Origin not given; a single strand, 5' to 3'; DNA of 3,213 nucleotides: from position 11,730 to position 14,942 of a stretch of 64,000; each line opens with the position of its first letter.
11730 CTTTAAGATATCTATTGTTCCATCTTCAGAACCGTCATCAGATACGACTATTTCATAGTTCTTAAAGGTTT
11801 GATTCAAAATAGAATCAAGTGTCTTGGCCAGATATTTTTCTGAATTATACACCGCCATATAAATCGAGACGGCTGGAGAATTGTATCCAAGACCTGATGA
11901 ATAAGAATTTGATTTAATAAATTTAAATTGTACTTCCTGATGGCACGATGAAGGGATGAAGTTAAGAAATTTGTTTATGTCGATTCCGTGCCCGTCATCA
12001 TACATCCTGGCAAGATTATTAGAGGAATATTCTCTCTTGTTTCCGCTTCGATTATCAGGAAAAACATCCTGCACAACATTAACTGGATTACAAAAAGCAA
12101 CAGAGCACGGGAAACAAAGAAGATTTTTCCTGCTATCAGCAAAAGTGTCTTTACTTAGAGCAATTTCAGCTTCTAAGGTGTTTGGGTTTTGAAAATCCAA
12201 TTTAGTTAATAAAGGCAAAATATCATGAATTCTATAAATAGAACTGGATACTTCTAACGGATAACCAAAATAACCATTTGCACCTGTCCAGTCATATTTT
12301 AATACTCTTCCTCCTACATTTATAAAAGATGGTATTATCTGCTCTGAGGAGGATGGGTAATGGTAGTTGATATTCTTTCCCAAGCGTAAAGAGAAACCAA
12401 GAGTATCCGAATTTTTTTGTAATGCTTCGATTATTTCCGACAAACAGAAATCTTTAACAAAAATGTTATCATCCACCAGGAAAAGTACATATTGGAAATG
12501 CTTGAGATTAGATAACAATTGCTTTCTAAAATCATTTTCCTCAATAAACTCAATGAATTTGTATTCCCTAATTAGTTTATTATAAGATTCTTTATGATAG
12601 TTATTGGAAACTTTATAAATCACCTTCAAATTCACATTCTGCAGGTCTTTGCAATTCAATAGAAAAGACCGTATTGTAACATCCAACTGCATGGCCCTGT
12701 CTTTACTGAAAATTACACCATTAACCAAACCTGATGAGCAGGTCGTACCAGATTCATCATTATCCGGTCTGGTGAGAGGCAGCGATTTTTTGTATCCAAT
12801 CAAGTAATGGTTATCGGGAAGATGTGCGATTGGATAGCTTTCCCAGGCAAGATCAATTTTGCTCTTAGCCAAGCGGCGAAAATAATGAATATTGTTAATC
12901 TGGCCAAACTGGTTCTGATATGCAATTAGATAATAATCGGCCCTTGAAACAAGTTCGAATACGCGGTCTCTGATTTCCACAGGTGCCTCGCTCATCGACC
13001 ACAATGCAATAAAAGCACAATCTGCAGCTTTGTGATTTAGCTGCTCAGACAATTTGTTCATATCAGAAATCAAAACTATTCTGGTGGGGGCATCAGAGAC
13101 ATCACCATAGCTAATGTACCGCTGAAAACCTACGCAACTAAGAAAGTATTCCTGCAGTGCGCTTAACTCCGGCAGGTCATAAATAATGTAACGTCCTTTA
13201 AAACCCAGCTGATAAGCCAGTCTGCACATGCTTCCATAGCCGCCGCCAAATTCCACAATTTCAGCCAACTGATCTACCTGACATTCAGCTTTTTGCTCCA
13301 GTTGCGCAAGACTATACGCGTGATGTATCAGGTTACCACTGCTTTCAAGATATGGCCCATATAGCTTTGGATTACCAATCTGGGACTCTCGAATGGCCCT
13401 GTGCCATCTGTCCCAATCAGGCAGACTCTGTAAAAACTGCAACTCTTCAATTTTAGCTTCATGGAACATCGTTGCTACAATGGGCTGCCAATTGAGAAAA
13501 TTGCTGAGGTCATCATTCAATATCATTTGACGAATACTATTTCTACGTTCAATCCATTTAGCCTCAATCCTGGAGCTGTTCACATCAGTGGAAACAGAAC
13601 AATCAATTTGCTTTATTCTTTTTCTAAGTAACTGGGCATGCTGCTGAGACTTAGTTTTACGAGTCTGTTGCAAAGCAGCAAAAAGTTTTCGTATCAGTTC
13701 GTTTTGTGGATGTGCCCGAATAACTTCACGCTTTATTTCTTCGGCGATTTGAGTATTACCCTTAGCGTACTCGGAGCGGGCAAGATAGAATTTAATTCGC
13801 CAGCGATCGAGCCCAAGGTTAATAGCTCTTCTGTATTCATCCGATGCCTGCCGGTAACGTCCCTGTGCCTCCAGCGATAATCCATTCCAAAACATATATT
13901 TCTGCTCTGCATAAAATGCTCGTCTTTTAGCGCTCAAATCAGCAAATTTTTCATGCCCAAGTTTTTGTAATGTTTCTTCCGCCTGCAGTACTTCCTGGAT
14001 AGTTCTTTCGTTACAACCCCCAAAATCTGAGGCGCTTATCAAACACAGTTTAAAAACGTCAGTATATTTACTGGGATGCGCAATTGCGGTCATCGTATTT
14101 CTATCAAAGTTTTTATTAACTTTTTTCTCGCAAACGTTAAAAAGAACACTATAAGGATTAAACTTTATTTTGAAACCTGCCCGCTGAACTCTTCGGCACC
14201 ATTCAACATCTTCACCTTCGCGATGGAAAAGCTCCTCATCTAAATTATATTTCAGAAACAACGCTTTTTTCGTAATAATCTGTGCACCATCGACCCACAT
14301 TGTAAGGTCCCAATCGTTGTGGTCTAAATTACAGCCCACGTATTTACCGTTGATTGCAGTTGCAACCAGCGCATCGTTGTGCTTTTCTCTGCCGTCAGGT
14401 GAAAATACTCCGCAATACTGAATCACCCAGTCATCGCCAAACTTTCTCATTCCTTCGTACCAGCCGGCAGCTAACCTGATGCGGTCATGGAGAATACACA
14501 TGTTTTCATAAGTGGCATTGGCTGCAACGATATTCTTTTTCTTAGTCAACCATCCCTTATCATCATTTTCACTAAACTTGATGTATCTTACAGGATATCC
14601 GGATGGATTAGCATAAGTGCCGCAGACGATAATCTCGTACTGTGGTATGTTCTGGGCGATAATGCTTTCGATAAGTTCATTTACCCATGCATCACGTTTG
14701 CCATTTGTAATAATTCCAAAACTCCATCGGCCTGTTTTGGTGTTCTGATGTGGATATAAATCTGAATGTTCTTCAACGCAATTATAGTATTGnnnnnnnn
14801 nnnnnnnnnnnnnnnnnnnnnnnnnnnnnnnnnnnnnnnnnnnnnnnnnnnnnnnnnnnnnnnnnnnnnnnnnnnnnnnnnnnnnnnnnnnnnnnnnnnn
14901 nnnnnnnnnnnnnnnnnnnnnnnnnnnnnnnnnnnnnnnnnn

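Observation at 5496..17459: A 3,987-aa glycan-assembly megaprotein encoded inside a flagellar gene run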

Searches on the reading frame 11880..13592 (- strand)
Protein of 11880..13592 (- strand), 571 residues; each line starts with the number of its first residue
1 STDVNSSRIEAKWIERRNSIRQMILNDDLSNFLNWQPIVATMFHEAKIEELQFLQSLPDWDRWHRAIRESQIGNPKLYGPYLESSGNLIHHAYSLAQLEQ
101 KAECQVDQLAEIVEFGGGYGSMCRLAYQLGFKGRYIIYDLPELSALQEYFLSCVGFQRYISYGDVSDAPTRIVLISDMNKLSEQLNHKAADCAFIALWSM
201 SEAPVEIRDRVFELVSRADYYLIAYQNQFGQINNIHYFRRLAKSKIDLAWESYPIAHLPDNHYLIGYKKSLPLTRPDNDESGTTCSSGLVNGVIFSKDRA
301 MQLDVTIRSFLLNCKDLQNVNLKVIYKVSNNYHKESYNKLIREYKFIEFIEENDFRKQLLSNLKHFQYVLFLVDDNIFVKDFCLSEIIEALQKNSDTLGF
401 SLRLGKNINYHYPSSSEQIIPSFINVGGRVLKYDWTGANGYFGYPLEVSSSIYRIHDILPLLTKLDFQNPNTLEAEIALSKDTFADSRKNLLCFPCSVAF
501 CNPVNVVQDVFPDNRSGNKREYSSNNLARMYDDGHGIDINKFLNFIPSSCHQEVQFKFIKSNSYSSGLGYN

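Call 18: find_homologous_proteins(query=window:11880-13592:-, max_evalue=0.001)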
Query window:11880-13592:- (571 aa): 1220 proteins with E <= 0.001 among 7875 candidates; the best 120 are listed.
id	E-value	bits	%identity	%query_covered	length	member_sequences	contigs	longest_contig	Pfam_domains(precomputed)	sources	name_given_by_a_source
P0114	2.5e-92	328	57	47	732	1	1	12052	PF13489.13,PF13649.13,PF08241.19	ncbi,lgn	-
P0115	7.8e-92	327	54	47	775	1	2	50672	PF13641.13,PF18914.7,PF00535.33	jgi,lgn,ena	-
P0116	4.3e-89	318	54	46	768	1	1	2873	PF01531.23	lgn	-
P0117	5.9e-85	304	47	52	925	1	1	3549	PF10111.15,PF13641.13,PF05050.20,PF00535.33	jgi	jgi:FkbM family methyltransferase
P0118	8.6e-85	304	54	42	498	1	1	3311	PF05050.20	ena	-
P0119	1.0e-84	303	49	48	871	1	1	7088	PF10111.15,PF13506.14,PF13641.13,PF00535.33,PF07719.24,PF13692.13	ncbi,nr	ncbi:MAG: glycosyltransferase, partial [Desulfobacteraceae bacterium]|nr:glycosyltransferase [Desulf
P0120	4.0e-84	301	52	47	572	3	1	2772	PF13641.13,PF00535.33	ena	-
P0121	5.2e-84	301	51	47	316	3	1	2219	-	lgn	-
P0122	1.7e-83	299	51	47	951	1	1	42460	PF10111.15,PF13641.13,PF00535.33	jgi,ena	-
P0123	2.9e-83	299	49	49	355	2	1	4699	-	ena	-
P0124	5.0e-83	298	50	48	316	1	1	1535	-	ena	-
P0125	5.5e-83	298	48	53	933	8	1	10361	PF10111.15,PF13414.13,PF13176.13,PF13428.13,PF00535.33,PF13374.13,PF14559.13,PF13641.13,PF05050.20,PF13424.13,PF13432.13,PF13181.13,PF07719.24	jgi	jgi:FkbM family methyltransferase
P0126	5.8e-83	298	52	47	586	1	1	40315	PF10111.15,PF13641.13,PF00535.33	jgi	jgi:hypothetical protein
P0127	6.1e-83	297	51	47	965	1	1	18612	PF10111.15,PF13506.14,PF13641.13,PF00534.27,PF13579.13,PF13439.13,PF00535.33,PF20706.4,PF13692.13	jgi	jgi:glycosyltransferase involved in cell wall biosynthesis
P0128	7.4e-83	297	52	47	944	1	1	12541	PF10111.15,PF13641.13,PF00535.33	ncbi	-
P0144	5.6e-79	284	51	48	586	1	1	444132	PF10111.15,PF13641.13,PF00535.33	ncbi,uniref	ncbi:glycosyltransferase family 2 protein [Pelosinus sp. sgz500959]|uniref:glycosyltransferase famil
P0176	8.0e-76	274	49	47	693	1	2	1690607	PF10111.15,PF13641.13,PF00535.33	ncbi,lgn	ncbi:hypothetical protein JCM14036_28360 [Desulfotomaculum defluvii]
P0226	3.4e-72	262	47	47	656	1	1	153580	PF10111.15,PF13641.13,PF00535.33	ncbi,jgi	jgi:glycosyltransferase involved in cell wall biosynthesis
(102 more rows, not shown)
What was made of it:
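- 11895..12737 (-): X1 (aa 1575-1855): GT-A-fold domain of a large family with no Pfam match. Motifs: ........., VDDN, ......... Call 18: more than 1,200 homologues.
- On TIGR04371 putative sugar O-methyltransferase / class I SAM methyltransferase: One homologue is named 'putative sugar O-methyltransferase' by JGI (call 18).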

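Call 65: find_encoding_contigs(protein=P0144, flank=10000, max_places=2)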
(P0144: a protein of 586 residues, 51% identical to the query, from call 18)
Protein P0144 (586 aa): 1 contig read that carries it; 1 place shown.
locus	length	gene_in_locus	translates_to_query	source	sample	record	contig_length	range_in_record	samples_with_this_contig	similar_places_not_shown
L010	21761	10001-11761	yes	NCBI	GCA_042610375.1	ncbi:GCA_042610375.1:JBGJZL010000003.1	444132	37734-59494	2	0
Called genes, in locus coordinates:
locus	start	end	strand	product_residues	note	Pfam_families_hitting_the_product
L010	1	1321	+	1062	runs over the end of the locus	-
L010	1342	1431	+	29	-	-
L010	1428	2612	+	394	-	-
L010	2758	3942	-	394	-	-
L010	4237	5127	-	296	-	-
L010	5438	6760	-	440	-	-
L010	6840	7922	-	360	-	PF00535:Glycos_transf_2, PF07719:TPR_2 (faint)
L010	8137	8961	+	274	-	PF00535:Glycos_transf_2, PF10111:Glyco_tranf_2_2 (weak), PF13641:Glyco_tranf_2_3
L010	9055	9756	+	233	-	PF08241:Methyltransf_11 (weak), PF03269:DUF268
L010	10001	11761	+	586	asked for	PF00535:Glycos_transf_2, PF10111:Glyco_tranf_2_2, PF13641:Glyco_tranf_2_3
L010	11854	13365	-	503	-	PF13704:Glyco_tranf_2_4 (faint), PF13641:Glyco_tranf_2_3 (faint), PF00535:Glycos_transf_2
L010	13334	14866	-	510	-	PF00535:Glycos_transf_2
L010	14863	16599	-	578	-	PF00535:Glycos_transf_2, PF00515:TPR_1 (faint)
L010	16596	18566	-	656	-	PF00535:Glycos_transf_2, PF13432:TPR_16 (faint), PF25062:ARM_TT21_N (faint), PF07719:TPR_2 (faint), PF13428:TPR_14 (faint), PF14559:TPR_19 (faint), PF00515:TPR_1 (faint), PF13181:TPR_8 (faint), +2 more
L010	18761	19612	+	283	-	PF19912:DUF6385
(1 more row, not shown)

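Call 66: find_encoding_contigs(protein=P0176, flank=10000, max_places=2)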
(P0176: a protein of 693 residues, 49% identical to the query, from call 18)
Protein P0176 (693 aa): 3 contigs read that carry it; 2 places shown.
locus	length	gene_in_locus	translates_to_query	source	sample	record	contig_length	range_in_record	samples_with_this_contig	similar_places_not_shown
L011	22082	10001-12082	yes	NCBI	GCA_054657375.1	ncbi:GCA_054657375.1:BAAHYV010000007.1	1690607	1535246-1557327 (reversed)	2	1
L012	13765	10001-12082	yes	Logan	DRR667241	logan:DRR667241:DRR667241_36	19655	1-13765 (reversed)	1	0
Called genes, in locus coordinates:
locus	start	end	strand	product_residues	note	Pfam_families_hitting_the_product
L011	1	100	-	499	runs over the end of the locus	PF14821:Thr_synth_N, PF00291:PALP, PF24857:THR4_C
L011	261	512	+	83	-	-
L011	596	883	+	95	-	-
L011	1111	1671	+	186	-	-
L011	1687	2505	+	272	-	PF13578:Methyltransf_24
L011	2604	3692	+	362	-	PF01370:Epimerase, PF04321:RmlD_sub_bind (weak), PF16363:GDP_Man_Dehyd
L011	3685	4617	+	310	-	PF01370:Epimerase, PF02719:Polysacc_synt_2 (weak), PF04321:RmlD_sub_bind, PF16363:GDP_Man_Dehyd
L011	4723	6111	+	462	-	PF00483:NTP_transferase, PF12804:NTP_transf_3 (weak), PF22640:ManC_GMP_beta-helix, PF01050:MannoseP_isomer, PF07883:Cupin_2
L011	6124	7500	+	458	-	PF02878:PGM_PMM_I, PF02879:PGM_PMM_II, PF02880:PGM_PMM_III, PF00408:PGM_PMM_IV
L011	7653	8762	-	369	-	PF00535:Glycos_transf_2, PF10111:Glyco_tranf_2_2, PF13641:Glyco_tranf_2_3, PF07719:TPR_2 (faint), PF00515:TPR_1 (weak)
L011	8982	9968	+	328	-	PF01073:3Beta_HSD, PF01370:Epimerase, PF02719:Polysacc_synt_2, PF04321:RmlD_sub_bind, PF05368:NmrA (weak), PF07993:NAD_binding_4 (faint), PF13460:NAD_binding_10, PF16363:GDP_Man_Dehyd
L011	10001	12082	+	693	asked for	PF00535:Glycos_transf_2, PF10111:Glyco_tranf_2_2, PF13641:Glyco_tranf_2_3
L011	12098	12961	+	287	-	-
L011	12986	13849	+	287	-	PF03016:Exostosin_GT47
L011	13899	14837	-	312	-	PF01073:3Beta_HSD, PF01370:Epimerase, PF02719:Polysacc_synt_2 (faint), PF04321:RmlD_sub_bind, PF16363:GDP_Man_Dehyd, PF07993:NAD_binding_4 (weak)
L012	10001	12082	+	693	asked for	PF00535:Glycos_transf_2, PF10111:Glyco_tranf_2_2, PF13641:Glyco_tranf_2_3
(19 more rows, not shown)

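Call 68: find_encoding_contigs(protein=P0119, flank=10000, max_places=2)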
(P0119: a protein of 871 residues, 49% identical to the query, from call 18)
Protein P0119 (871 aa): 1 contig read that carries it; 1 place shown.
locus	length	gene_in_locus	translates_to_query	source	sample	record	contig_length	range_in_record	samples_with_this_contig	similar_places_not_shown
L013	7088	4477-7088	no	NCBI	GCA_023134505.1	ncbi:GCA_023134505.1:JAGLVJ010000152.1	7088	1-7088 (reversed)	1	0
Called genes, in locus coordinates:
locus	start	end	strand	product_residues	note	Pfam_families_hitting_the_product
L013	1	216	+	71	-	?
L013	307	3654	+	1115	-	PF13524:Glyco_trans_1_2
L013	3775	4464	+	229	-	-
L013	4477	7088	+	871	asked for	PF13506:Glyco_transf_21 (weak), PF00535:Glycos_transf_2, PF10111:Glyco_tranf_2_2, PF13641:Glyco_tranf_2_3, PF07719:TPR_2 (faint), PF13692:Glyco_trans_1_4 (weak)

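Call 69: find_encoding_contigs(protein=P0226, flank=10000, max_places=2)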
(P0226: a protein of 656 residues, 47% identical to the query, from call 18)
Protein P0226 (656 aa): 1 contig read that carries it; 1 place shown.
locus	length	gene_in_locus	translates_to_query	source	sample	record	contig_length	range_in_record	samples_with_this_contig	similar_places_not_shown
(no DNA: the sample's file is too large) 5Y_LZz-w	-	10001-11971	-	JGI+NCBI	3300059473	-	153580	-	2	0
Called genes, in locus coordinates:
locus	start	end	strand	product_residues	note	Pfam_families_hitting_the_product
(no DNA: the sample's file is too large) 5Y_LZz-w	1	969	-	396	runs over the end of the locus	PF13384:HTH_23 (faint), PF13518:HTH_28 (weak), PF13551:HTH_29 (weak), PF13565:HTH_32, PF00665:rve, PF13683:rve_3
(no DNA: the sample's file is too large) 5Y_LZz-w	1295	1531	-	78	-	-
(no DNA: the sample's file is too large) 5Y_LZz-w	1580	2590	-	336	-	PF00579:tRNA-synt_1b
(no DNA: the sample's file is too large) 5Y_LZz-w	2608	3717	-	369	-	PF04055:Radical_SAM, PF19288:CofH_C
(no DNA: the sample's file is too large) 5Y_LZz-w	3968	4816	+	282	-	PF02621:VitK2_biosynth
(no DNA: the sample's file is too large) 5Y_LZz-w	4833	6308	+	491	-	PF00370:FGGY_N, PF02782:FGGY_C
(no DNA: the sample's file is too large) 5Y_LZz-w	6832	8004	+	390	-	PF01368:DHH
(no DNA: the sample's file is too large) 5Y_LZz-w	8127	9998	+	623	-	-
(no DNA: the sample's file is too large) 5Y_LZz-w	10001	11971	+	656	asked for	PF00535:Glycos_transf_2, PF10111:Glyco_tranf_2_2, PF13641:Glyco_tranf_2_3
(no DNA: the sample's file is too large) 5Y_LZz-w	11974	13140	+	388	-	PF13439:Glyco_transf_4, PF13579:Glyco_trans_4_4 (weak), PF00534:Glycos_transf_1, PF20706:GT4-conflict (weak), PF13692:Glyco_trans_1_4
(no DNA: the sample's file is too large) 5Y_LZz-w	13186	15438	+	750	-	PF00535:Glycos_transf_2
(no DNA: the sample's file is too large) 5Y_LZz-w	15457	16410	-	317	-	-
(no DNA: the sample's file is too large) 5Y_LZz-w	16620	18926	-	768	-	-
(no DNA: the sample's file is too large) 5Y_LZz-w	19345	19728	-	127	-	PF02661:Fic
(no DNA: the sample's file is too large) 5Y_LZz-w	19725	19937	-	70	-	-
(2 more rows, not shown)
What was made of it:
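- The core's units occur unfused in a non-flagellar locus (call 69).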

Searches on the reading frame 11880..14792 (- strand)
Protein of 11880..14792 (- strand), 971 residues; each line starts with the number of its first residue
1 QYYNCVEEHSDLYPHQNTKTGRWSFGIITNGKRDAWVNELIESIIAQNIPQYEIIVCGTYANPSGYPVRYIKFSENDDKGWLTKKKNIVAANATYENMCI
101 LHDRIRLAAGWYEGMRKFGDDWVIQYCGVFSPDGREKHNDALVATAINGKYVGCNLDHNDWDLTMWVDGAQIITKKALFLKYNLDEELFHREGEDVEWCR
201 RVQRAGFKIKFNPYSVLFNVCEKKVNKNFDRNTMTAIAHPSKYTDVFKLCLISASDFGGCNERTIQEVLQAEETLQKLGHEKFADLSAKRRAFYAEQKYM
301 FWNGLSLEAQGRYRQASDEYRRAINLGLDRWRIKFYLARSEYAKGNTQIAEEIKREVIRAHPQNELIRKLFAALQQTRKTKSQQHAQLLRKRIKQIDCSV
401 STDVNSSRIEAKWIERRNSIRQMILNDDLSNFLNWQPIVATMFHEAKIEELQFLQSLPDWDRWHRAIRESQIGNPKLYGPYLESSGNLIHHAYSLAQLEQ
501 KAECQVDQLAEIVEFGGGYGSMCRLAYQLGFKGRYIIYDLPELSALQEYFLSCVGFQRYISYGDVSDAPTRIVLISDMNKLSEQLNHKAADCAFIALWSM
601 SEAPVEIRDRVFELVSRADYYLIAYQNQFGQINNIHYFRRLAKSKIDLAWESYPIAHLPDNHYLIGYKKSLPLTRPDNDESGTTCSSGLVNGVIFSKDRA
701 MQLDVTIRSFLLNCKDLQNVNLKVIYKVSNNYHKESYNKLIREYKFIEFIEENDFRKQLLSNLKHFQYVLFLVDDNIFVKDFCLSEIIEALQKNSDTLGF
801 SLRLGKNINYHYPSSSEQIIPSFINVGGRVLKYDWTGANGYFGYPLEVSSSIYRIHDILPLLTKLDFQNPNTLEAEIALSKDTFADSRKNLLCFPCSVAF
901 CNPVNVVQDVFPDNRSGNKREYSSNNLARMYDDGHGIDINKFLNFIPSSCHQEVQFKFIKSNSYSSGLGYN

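Call 15: search_solved_structures(query=window:11880-14792:-, max_evalue=1, show_alignments=2)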
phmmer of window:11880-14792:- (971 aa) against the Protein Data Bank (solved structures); distinct sequences matched with E-value up to 1: 7.
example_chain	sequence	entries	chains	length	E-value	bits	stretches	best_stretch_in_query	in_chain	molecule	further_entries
6vfj_B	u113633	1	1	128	0.0086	17.2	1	287-371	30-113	I53_dn5B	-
8ur5_A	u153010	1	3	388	0.015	16.4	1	255-371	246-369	Trimer head HA,Hemagglutinin HA1 chain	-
2c2q_A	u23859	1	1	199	0.6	11.1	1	255-329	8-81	G/U MISMATCH-SPECIFIC DNA GLYCOSYLASE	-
2c2p_A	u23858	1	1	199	0.66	11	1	255-329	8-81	G/U MISMATCH-SPECIFIC DNA GLYCOSYLASE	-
1mkm_A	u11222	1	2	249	0.76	10.8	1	735-893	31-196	IclR transcriptional regulator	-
4i9y_A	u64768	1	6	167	0.79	10.7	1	816-883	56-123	E3 SUMO-protein ligase RanBP2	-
4lqw_A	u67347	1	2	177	0.91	10.5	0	816-883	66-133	E3 SUMO-protein ligase RanBP2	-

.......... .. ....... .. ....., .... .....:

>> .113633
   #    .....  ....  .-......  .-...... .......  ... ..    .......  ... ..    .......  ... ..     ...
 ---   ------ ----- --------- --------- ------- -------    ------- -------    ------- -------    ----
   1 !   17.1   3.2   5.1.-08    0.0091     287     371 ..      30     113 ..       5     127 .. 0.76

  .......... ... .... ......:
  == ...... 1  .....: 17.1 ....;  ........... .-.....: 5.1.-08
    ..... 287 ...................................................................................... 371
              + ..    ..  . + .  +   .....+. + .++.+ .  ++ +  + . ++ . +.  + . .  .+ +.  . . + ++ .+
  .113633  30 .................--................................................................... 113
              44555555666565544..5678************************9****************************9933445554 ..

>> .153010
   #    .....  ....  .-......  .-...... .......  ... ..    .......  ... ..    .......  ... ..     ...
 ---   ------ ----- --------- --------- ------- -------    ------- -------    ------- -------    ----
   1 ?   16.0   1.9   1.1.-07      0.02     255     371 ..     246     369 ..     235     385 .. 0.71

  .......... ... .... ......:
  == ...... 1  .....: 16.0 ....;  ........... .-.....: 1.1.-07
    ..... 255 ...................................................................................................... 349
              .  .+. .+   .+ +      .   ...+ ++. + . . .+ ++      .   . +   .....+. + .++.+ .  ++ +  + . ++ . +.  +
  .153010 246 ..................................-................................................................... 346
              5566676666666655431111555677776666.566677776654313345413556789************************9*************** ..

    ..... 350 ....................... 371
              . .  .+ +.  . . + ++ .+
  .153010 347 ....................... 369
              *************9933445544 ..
